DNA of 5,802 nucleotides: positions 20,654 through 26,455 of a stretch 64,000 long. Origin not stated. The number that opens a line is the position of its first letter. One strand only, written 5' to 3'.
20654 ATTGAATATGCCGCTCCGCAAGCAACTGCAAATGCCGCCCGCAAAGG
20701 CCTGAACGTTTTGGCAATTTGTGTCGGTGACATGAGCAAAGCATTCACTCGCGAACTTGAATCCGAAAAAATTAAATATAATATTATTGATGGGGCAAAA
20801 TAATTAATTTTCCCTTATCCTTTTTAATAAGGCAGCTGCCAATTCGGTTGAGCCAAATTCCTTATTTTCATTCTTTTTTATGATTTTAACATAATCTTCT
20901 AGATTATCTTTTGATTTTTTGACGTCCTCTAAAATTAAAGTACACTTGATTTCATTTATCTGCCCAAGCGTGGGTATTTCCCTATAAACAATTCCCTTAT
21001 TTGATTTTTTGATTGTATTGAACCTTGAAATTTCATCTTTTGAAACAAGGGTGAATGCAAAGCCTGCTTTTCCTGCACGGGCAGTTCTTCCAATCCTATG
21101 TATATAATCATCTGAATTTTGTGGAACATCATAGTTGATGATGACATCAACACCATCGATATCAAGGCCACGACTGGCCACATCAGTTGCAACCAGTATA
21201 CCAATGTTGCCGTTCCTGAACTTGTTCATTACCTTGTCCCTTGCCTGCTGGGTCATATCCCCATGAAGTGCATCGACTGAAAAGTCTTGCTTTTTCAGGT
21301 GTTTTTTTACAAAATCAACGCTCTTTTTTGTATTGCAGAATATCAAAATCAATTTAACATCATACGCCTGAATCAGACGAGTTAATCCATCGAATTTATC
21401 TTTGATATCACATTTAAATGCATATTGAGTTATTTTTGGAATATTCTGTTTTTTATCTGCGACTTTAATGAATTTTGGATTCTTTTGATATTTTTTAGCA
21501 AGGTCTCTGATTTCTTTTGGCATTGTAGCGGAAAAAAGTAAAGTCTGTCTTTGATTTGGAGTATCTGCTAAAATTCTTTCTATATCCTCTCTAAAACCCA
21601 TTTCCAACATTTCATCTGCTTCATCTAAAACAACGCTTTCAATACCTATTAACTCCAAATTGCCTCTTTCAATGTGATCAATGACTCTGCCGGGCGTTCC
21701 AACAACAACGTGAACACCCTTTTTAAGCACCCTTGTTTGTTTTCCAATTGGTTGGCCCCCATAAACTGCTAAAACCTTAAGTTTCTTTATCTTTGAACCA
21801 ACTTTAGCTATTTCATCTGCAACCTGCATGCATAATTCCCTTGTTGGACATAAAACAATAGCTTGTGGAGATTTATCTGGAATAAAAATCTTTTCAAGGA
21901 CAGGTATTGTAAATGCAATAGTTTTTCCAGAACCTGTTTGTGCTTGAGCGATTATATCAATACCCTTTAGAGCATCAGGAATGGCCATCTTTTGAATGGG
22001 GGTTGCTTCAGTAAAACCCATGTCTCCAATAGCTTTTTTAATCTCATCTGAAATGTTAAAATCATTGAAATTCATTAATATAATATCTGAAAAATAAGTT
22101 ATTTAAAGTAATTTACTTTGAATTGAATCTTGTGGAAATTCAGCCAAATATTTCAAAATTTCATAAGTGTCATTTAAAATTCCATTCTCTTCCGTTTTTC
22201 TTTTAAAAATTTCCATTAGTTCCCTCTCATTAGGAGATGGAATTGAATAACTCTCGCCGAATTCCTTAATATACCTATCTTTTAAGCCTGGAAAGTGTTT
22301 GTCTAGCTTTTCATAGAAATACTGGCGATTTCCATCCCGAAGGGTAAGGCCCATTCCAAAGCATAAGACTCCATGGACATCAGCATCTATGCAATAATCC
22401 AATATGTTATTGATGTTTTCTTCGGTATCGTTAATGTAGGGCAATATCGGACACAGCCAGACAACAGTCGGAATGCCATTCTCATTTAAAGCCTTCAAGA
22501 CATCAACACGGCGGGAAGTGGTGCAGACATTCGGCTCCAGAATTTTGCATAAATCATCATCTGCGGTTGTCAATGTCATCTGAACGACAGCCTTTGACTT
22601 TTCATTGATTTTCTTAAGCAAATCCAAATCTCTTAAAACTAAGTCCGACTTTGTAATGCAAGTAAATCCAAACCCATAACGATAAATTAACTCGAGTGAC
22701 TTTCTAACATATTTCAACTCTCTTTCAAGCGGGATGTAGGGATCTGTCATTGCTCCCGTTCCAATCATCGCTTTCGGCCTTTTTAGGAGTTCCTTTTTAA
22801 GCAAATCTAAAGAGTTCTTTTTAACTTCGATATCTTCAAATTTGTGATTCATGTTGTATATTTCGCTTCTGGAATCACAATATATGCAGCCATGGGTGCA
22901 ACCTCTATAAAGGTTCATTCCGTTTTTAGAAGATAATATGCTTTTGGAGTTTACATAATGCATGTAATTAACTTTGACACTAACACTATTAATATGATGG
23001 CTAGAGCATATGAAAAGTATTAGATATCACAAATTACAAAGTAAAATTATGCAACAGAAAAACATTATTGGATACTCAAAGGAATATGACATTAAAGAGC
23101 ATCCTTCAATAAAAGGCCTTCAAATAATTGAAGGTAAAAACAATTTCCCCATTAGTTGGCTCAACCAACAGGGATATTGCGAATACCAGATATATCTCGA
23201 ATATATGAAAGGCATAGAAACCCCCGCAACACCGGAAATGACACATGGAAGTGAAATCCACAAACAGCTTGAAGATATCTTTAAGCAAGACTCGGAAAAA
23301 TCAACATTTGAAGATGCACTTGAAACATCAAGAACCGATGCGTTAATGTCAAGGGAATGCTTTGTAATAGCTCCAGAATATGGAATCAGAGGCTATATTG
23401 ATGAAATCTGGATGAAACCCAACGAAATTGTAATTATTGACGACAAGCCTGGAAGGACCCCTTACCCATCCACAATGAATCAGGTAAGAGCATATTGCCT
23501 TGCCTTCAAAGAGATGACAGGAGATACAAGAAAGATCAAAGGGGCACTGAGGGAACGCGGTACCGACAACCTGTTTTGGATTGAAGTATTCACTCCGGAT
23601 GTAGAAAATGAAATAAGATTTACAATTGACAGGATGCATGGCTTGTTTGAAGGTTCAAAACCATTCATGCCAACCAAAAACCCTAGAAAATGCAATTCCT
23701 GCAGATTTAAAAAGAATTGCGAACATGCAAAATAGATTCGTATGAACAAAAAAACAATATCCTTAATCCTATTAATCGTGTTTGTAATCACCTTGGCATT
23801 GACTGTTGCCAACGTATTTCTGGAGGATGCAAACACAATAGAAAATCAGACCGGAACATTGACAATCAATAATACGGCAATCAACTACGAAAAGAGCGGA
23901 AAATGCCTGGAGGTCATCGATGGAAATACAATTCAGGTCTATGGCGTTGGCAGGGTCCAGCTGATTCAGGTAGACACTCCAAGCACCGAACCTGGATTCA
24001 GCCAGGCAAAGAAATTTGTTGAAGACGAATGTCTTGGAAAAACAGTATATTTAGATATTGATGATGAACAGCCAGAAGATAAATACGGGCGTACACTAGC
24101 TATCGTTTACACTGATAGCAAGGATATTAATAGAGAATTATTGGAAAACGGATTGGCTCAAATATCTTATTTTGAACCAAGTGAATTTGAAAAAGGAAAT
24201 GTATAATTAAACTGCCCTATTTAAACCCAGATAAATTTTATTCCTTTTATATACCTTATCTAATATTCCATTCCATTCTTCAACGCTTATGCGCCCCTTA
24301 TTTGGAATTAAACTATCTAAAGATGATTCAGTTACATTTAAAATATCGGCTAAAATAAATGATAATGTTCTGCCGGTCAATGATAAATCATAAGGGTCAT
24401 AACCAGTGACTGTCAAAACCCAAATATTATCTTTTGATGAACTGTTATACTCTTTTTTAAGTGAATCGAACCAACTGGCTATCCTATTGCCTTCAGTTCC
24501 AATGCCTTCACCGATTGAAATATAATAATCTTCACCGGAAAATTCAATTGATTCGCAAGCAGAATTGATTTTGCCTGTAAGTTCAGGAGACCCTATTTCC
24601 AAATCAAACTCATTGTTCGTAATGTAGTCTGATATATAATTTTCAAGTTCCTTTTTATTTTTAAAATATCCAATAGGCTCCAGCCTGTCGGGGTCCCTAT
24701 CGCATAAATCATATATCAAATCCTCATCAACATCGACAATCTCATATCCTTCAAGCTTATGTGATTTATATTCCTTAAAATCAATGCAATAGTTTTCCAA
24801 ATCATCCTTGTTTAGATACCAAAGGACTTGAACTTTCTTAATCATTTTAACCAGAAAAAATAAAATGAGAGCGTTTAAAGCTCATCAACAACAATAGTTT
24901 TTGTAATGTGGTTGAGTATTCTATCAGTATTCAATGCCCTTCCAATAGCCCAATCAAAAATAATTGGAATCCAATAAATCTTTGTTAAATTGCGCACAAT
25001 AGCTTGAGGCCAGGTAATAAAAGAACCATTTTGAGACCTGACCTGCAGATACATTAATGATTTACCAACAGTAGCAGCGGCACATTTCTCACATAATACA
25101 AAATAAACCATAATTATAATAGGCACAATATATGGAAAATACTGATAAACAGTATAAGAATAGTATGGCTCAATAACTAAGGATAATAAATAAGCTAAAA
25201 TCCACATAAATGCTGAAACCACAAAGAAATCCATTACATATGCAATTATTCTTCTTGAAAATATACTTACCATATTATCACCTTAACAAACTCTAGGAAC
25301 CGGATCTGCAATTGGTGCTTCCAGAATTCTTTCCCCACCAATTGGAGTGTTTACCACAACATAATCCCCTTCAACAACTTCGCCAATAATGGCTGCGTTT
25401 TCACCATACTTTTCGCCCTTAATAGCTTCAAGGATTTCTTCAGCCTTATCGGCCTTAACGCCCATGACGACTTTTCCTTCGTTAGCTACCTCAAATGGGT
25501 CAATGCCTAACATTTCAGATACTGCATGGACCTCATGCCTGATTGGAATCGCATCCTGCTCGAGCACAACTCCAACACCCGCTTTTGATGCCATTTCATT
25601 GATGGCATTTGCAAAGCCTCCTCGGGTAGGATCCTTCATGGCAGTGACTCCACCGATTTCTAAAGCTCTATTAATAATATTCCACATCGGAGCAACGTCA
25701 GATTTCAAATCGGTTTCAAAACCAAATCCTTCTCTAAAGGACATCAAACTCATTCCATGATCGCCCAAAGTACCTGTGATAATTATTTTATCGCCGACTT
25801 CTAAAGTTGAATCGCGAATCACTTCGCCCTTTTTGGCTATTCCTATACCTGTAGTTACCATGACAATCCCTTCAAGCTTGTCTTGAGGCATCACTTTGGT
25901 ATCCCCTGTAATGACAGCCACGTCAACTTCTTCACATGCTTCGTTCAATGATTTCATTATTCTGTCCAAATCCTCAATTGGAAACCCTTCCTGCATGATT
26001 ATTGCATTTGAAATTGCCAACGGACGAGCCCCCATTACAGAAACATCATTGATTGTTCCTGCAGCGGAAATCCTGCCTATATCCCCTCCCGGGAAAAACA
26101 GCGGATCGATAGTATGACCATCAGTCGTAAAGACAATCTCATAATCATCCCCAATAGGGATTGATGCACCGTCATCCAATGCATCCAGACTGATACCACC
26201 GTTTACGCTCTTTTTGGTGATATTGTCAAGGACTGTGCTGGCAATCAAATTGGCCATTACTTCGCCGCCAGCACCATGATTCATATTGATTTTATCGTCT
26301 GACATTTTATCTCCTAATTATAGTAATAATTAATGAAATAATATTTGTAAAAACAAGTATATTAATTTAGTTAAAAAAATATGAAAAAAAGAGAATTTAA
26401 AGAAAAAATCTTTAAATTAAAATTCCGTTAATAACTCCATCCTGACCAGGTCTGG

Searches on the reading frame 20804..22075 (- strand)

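Call 83: search_protein_families(library=pfam, proteins=[window:20804-22075:-], max_evalue=0.00001)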
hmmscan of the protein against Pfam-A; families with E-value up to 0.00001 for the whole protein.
window:20804-22075:- (423 aa): 4 families
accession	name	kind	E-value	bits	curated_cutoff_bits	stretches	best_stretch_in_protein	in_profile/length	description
PF00270.35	DEAD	-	4.4e-52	176.6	26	1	25-191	1-166/167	DEAD/DEAH box helicase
PF00271.37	Helicase_C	-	8.7e-39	132.6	23.5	1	227-335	2-110/110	Helicase conserved C-terminal domain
PF22590.2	Cas3-like_C_2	-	1.1e-06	29.3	27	1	241-334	3-104/106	CRISPR-associated nuclease/helicase Cas3, C-terminal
PF04851.21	ResIII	-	1.6e-06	28.6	22.5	1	28-185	8-162/164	Type III restriction enzyme, res subunit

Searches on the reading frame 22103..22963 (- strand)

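Call 83: search_protein_families(library=pfam, proteins=[window:22103-22963:-], max_evalue=0.00001)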
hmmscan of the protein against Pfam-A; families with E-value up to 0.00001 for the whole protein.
window:22103-22963:- (286 aa): 1 family
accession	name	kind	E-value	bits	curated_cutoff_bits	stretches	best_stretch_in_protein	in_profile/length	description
PF04055.27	Radical_SAM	-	8.6e-16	59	29.5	1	16-182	1-160/166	Radical SAM superfamily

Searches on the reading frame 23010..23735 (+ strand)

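Call 84: search_protein_families(library=pfam, proteins=[window:23010-23735:+], max_evalue=0.00001)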
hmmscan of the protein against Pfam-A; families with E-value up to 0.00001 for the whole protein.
window:23010-23735:+ (241 aa): 3 families
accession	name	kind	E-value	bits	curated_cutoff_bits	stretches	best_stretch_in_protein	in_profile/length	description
PF12705.13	PDDEXK_1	-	6.9e-09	36.4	22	0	124-237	119-246/247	PD-(D/E)XK nuclease superfamily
PF01930.23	Cas_Cas4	-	4.2e-07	30.6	22.7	1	54-237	8-158/160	Domain of unknown function DUF83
PF09810.15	Exo5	-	6e-07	29.7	25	0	42-94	10-62/367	Exonuclease V - a 5' deoxyribonuclease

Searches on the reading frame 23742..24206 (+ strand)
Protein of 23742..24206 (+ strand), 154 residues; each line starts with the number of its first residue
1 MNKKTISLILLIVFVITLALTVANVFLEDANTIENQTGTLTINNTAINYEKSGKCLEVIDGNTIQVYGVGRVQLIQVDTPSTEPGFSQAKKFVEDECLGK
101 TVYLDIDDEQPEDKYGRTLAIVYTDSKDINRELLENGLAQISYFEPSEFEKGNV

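Call 85: search_protein_families(library=pfam, proteins=[window:23742-24206:+], max_evalue=0.00001)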
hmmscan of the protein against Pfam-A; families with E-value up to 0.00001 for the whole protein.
window:23742-24206:+ (154 aa): 1 family
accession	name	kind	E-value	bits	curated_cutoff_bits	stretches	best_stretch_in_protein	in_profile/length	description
PF00565.23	SNase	-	1.1e-13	52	21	1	71-150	1-85/107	Staphylococcal nuclease homologue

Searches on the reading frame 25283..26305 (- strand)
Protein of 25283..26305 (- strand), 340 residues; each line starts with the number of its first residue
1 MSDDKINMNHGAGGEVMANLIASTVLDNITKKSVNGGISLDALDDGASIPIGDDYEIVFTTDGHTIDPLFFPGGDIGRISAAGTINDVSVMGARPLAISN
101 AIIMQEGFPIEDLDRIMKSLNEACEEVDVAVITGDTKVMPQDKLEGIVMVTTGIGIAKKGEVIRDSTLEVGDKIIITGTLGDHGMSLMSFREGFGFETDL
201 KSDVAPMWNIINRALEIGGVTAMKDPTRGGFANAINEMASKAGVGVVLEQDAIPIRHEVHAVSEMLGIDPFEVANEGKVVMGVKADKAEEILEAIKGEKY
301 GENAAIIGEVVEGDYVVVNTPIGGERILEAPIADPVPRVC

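Call 84: search_protein_families(library=pfam, proteins=[window:25283-26305:-], max_evalue=0.00001)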
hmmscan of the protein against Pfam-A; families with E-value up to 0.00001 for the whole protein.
window:25283-26305:- (340 aa): 2 families
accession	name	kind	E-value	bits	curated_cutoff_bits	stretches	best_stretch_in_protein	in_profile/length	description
PF02769.27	AIRS_C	-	2.5e-31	109.4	23.1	1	169-317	1-152/156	AIR synthase related protein, C-terminal domain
PF00586.29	AIRS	-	1.2e-25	90.5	24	1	44-156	2-111/112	AIR synthase related protein, N-terminal domain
